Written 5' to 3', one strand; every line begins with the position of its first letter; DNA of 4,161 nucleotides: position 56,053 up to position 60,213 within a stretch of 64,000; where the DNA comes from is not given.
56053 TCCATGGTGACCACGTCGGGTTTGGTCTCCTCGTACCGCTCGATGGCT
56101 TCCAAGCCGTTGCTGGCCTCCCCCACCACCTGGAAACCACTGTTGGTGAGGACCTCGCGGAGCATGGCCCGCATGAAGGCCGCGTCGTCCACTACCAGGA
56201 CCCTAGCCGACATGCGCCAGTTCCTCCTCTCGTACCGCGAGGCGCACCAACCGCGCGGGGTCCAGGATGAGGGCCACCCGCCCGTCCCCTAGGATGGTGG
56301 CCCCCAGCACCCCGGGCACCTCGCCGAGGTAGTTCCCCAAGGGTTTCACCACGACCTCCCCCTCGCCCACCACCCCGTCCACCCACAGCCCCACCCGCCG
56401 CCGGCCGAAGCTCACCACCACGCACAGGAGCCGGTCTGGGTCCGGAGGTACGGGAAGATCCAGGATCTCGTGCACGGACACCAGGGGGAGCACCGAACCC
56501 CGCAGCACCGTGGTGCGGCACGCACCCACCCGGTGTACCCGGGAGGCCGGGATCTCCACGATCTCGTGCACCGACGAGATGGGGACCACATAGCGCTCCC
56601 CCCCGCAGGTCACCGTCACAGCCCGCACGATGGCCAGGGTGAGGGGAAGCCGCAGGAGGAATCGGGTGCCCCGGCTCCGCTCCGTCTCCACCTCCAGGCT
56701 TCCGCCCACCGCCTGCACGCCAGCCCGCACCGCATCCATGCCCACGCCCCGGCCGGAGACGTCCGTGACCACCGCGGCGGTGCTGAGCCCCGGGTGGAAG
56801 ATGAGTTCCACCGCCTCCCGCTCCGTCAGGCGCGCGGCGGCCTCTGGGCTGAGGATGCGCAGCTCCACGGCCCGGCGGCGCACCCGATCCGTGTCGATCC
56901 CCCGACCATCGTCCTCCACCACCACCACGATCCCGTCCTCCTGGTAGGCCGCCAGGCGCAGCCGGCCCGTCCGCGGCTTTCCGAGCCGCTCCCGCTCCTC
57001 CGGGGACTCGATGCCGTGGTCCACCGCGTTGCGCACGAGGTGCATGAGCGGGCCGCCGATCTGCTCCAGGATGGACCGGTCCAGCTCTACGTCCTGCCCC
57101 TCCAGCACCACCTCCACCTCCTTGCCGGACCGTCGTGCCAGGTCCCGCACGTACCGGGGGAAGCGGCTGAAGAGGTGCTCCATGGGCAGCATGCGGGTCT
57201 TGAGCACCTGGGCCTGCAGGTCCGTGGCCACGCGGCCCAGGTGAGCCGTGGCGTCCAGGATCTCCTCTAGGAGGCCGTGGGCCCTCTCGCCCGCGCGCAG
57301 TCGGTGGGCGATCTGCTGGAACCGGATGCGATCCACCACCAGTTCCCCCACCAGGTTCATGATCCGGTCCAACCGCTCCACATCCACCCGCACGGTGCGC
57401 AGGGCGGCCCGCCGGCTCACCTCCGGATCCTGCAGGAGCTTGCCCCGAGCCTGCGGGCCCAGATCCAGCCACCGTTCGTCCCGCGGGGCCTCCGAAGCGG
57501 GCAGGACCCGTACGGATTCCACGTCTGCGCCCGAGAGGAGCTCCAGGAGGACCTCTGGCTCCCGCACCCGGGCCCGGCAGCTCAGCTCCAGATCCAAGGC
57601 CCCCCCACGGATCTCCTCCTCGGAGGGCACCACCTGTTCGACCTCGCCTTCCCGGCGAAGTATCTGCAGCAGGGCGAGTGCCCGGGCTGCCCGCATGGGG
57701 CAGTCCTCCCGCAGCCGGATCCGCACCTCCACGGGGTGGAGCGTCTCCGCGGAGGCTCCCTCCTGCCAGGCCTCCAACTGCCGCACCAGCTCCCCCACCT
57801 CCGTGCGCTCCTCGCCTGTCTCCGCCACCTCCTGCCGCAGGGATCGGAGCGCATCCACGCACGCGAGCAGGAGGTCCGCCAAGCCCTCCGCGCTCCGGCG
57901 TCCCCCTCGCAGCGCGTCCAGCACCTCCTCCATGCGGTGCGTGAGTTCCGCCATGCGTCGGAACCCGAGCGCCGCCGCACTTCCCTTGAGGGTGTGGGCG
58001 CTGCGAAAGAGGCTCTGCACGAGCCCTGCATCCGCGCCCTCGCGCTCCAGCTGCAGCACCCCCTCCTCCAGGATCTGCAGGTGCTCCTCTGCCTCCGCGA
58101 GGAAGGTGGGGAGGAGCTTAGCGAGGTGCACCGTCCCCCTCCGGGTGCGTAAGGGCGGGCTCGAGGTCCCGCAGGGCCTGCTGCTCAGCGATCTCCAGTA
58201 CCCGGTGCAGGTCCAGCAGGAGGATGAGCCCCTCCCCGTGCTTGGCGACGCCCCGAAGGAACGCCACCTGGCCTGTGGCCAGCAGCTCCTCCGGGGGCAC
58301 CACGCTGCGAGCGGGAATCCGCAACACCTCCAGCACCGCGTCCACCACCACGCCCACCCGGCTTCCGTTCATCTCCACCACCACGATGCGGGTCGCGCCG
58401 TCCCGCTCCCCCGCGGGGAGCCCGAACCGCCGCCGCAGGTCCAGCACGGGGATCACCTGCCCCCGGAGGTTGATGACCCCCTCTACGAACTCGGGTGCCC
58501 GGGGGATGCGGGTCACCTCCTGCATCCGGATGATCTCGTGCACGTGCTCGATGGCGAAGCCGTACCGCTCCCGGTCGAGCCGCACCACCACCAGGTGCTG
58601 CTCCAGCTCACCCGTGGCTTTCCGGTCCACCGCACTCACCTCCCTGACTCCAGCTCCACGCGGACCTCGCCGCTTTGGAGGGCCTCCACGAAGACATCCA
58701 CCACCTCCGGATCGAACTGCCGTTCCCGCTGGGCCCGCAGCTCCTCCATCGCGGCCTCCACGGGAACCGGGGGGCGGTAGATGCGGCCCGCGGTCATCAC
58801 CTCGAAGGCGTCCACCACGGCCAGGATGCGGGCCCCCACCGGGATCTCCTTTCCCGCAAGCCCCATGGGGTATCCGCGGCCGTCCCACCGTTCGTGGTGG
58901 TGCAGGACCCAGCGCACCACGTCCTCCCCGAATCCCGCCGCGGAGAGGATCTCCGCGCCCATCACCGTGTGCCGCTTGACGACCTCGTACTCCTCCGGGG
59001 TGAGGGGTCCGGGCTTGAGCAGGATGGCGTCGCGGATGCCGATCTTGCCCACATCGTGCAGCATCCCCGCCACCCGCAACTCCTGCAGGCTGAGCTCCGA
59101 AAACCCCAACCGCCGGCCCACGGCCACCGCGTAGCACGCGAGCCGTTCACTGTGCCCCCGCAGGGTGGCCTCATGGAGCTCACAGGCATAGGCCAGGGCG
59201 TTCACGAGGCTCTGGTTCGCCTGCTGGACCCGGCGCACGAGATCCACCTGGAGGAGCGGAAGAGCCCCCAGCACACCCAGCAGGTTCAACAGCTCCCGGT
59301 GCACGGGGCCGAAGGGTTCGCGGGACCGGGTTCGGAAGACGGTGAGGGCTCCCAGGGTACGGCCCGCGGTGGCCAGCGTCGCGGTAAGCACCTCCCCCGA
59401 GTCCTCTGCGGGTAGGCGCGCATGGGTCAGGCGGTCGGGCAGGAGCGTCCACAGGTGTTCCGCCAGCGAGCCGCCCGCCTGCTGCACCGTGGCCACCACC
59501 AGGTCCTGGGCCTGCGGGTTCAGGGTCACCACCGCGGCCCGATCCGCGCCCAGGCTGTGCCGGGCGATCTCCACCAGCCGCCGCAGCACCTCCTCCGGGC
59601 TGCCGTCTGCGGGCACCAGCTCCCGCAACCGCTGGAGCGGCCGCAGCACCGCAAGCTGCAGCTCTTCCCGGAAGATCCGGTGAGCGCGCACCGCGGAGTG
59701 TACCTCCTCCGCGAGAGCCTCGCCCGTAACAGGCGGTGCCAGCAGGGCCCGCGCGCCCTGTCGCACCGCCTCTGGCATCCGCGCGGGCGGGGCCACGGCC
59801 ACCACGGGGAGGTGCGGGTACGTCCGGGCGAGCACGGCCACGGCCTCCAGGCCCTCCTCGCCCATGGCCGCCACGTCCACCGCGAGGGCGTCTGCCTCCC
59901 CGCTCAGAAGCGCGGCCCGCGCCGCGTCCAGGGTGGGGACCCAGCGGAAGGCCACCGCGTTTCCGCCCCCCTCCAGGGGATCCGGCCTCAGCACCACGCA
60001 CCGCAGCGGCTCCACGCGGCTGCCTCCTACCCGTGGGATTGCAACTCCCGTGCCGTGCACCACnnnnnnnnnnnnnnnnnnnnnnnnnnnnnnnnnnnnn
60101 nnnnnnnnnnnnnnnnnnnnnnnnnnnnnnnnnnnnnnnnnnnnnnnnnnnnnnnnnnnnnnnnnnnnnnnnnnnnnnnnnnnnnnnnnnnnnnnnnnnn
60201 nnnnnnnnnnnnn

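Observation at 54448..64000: Che-like operon encoding rpoN plus a sigma-54 activator with no DNA-binding domain and two pseudo-receiver output proteins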

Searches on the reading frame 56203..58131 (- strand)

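Call 5: search_protein_families(library=pfam, proteins=[window:56203-58131:-], max_evalue=0.01)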
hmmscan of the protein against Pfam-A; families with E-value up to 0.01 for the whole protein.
window:56203-58131:- (642 aa): 5 families
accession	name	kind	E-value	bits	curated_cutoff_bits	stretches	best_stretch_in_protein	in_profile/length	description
PF01584.24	CheW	-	5.1e-30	104.3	23.5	1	504-630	2-135/138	CheW-like domain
PF02895.20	H-kinase_dim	-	1.4e-17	64.3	23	1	245-311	2-67/68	Signal transducing histidine kinase, homodimeric domain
PF01627.28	Hpt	-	3.5e-17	62.9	24.6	1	6-97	2-83/84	Hpt domain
PF02518.31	HATPase_c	-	6e-16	59.3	26.4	1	362-498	6-110/111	Histidine kinase-, DNA gyrase B-, and HSP90-like ATPase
PF07194.16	P2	-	1.8e-09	37.9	23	1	135-209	3-79/81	P2 response regulator binding domain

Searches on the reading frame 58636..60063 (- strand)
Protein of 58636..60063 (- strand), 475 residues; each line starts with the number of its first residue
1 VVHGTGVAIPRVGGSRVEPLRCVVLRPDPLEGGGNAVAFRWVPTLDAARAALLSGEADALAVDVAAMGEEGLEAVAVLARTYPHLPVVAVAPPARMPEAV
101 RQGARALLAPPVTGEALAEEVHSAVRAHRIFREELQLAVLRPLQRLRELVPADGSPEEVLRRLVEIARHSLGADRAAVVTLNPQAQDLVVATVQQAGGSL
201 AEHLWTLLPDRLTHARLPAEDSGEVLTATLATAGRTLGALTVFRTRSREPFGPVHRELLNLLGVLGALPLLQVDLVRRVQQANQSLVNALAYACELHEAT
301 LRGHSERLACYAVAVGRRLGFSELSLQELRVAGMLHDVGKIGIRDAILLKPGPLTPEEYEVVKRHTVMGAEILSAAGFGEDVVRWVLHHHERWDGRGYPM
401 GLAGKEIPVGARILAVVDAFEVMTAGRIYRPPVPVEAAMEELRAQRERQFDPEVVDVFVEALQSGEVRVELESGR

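Call 5: search_protein_families(library=pfam, proteins=[window:58636-60063:-], max_evalue=0.01)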
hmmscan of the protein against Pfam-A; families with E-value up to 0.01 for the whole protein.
window:58636-60063:- (475 aa): 5 families
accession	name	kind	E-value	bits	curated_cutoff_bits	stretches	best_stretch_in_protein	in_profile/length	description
PF13487.12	HD_5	-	1.3e-40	139.3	27.2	1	294-454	7-170/170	HD domain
PF01966.28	HD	-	2.8e-22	79.6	22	1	303-423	3-116/116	HD domain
PF01590.32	GAF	-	0.00018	22.5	22.4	1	156-263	2-126/133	GAF domain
PF08668.18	HDOD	-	0.0003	20.8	22.9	1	296-390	90-194/196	HDOD domain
PF13492.12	GAF_3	-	0.0029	18.5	27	0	155-264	1-121/129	GAF domain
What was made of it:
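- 58636..60015 (-): Pseudo-receiver, GAF, HD-GYP protein (459 aa from the GTG at 60015); predicted c-di-GMP phosphodiesterase. Pfam HD_5 E 1e-40, GAF weak (call 5).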

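Call 32: find_homologous_proteins(query=window:58636-60063:-, max_evalue=1e-10)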
Query window:58636-60063:- (475 aa): 5152 proteins with E <= 1e-10 among 8000 candidates; the best 120 are listed.
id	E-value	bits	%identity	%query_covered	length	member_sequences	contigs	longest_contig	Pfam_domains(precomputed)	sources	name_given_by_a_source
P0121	5.1e-256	868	89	97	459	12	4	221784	PF13487.13,PF01966.29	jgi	-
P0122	1.1e-252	857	89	97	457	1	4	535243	PF13487.13,PF01966.29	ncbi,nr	ncbi:MAG: HD domain-containing protein [Armatimonadota bacterium]|nr:HD domain-containing protein [A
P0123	6.9e-235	798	89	92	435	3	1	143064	PF13487.13,PF01966.29,PF13492.13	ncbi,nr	ncbi:MAG: HD-GYP domain-containing protein, partial [Armatimonadota bacterium]|nr:HD-GYP domain-cont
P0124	6.6e-196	670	76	92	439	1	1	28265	PF08668.19,PF13487.13,PF01966.29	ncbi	-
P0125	4.0e-181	621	100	60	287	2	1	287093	PF13487.13,PF01966.29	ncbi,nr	ncbi:MAG: HD-GYP domain-containing protein [Armatimonadetes bacterium]|nr:HD-GYP domain-containing p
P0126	4.0e-169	582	62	96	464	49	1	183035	PF13487.13,PF01966.29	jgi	jgi:putative nucleotidyltransferase with HDIG domain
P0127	6.0e-168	578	64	98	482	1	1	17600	PF13487.13,PF01966.29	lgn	-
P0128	6.8e-165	568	64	96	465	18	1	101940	PF13487.13,PF01966.29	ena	-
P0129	7.1e-165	568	64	96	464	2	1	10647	PF13487.13,PF01966.29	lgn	-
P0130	4.8e-163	562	63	95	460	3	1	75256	PF13487.13,PF01966.29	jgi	jgi:putative nucleotidyltransferase with HDIG domain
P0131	8.9e-160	551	60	98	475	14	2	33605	PF08668.19,PF13487.13,PF01966.29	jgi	jgi:putative nucleotidyltransferase with HDIG domain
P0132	1.1e-159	551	61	97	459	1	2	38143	PF13487.13,PF01966.29,PF13492.13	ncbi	-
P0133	7.9e-159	548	62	96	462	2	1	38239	PF13487.13,PF01966.29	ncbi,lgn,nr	ncbi:MAG: HD-GYP domain-containing protein [Armatimonadota bacterium]|nr:HD-GYP domain-containing pr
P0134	6.2e-156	538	61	95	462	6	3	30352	PF13487.13,PF01966.29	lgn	-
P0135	7.1e-155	535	58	98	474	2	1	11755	PF08668.19,PF13487.13,PF01966.29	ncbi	-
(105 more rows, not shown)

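Call 67: predict_structure(alignment_id=A2)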
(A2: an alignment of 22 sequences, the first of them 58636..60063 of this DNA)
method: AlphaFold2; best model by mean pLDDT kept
length: 475 residues; sequences in the alignment: 22
mean_pLDDT: 86.1   pTM: 0.67
mean pLDDT of the five models: 86.1, 84.8, 83.8, 83.6, 82.5
residues with pLDDT >= 90: 256; 70-90: 166; 50-70: 32; < 50: 21
segments of 3 or more residues with pLDDT < 50: 1-15, 470-475
pLDDT, mean of each block of 10 residues (from residue 1): 36 60 90 77 94 90 96 97 95 97 96 91 93 84 80 74 92 92 79 84 81 59 85 88 89 89 90 86 88 77 87 96 95 94 84 86 91 94 97 87 95 96 82 92 95 97 74 36
secondary structure, 60 per line:
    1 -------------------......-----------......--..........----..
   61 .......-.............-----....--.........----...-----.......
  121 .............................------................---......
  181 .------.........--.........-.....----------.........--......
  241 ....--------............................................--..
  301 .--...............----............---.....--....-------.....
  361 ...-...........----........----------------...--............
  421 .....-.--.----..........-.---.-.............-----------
elements in order: E20-25 E37-42 H45-54 E59-63 H64-67 H69-81 E87-90 H93-101 E106-108 H114-149 H156-171 E175-181 E188-196 E199-207 H209-213 E224-232 E235-244 H253-296 H304-318 H323-334 H338-342 H345-348 H356-363 H365-375 H380-387 H409-425 H435-444 H452-464
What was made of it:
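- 58636..60015 (-): AF2 mean pLDDT 86 (call 67).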

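Call 69: fold_search(model_id=the predicted structure, library=pdb)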
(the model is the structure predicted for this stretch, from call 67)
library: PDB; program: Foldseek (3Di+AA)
matches with E <= 10: 1525; with E <= 0.001: 124
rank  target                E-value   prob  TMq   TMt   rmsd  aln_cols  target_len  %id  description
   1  4mcw_A                2.4e-18  1.00  0.51  0.64   6.4       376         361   24  Crystal structure of a HD-GYP domain (a cyclic-di-GMP phosphodiesterase) containing a tri-nuclear metal centre (released 2014-02-19)
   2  4mcw_B                5.6e-18  1.00  0.53  0.67   5.5       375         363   24  Crystal structure of a HD-GYP domain (a cyclic-di-GMP phosphodiesterase) containing a tri-nuclear metal centre (released 2014-02-19)
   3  9rbz_A                6.6e-13  1.00  0.39  0.84   2.8       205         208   34  DvhD, HD-GYP domain, c-di-GMP-bound (released 2026-03-04)
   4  9rbz_B                2.4e-12  1.00  0.38  0.83   2.4       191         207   34  DvhD, HD-GYP domain, c-di-GMP-bound (released 2026-03-04)
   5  4r8z_B                3.1e-12  1.00  0.37  0.76   3.1       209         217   30  Crystal Structure of PA4781 HD-GYP domain from Pseudomonas aeruginosa at 2.2A resolution showing a bi-metallic Ni ion  (released 2015-03-04)
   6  4r8z_A                4.9e-12  1.00  0.37  0.75   3.2       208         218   31  Crystal Structure of PA4781 HD-GYP domain from Pseudomonas aeruginosa at 2.2A resolution showing a bi-metallic Ni ion  (released 2015-03-04)
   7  9rbz_C                7.0e-12  1.00  0.37  0.83   2.1       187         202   34  DvhD, HD-GYP domain, c-di-GMP-bound (released 2026-03-04)
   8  9rbz_D                9.5e-12  1.00  0.38  0.84   2.6       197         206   34  DvhD, HD-GYP domain, c-di-GMP-bound (released 2026-03-04)
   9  6oaq_A                2.4e-10  1.00  0.24  0.35  15.4       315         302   17  Crystal structure of a dual sensor histidine kinase in BeF3- bound state (released 2019-09-18)
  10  6oap_A                2.9e-10  1.00  0.24  0.35  16.0       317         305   17  Crystal structure of a dual sensor histidine kinase in the green-light absorbing Pg state (released 2019-09-18)
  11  9rc0                  7.2e-10  1.00  0.36  0.57   8.8       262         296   27  DvhD, PAS/HD-GYP domains (released 2026-03-04)
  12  6ob8_B                8.8e-10  1.00  0.23  0.34  15.4       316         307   17  Crystal structure of a dual sensor histidine kinase in green light illuminated state (released 2019-09-18)
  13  6oaq_B                3.8e-09  1.00  0.25  0.37  15.2       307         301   17  Crystal structure of a dual sensor histidine kinase in BeF3- bound state (released 2019-09-18)
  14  6oap_B                5.1e-09  1.00  0.25  0.37  15.1       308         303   17  Crystal structure of a dual sensor histidine kinase in the green-light absorbing Pg state (released 2019-09-18)
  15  6ob8_A                5.9e-09  1.00  0.24  0.35  15.4       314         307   18  Crystal structure of a dual sensor histidine kinase in green light illuminated state (released 2019-09-18)
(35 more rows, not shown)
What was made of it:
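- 58636..60015 (-): Foldseek top hits are PmGH 4mcw, DvhD and PA4781 (call 69).
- On HD-GYP c-di-GMP phosphodiesterase: Foldseek: 4mcw at E 2e-18, 9rbz, 4r8z (call 69).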

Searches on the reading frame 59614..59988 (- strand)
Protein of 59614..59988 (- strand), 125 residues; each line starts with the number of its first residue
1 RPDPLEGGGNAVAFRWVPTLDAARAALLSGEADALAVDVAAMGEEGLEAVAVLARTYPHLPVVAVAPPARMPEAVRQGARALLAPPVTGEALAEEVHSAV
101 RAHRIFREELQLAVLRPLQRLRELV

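Call 64: search_protein_families(library=pfam, proteins=[window:59614-59988:-], max_evalue=10)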
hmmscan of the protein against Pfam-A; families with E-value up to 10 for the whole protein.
window:59614-59988:- (125 aa): 2 families
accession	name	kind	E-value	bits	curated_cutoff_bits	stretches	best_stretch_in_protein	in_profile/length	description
PF00072.30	Response_reg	-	0.012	16.2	30.2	1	16-96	27-110/111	Response regulator receiver domain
PF13692.12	Glyco_trans_1_4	-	0.083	13.6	27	1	44-98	86-138/142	Glycosyl transferases group 1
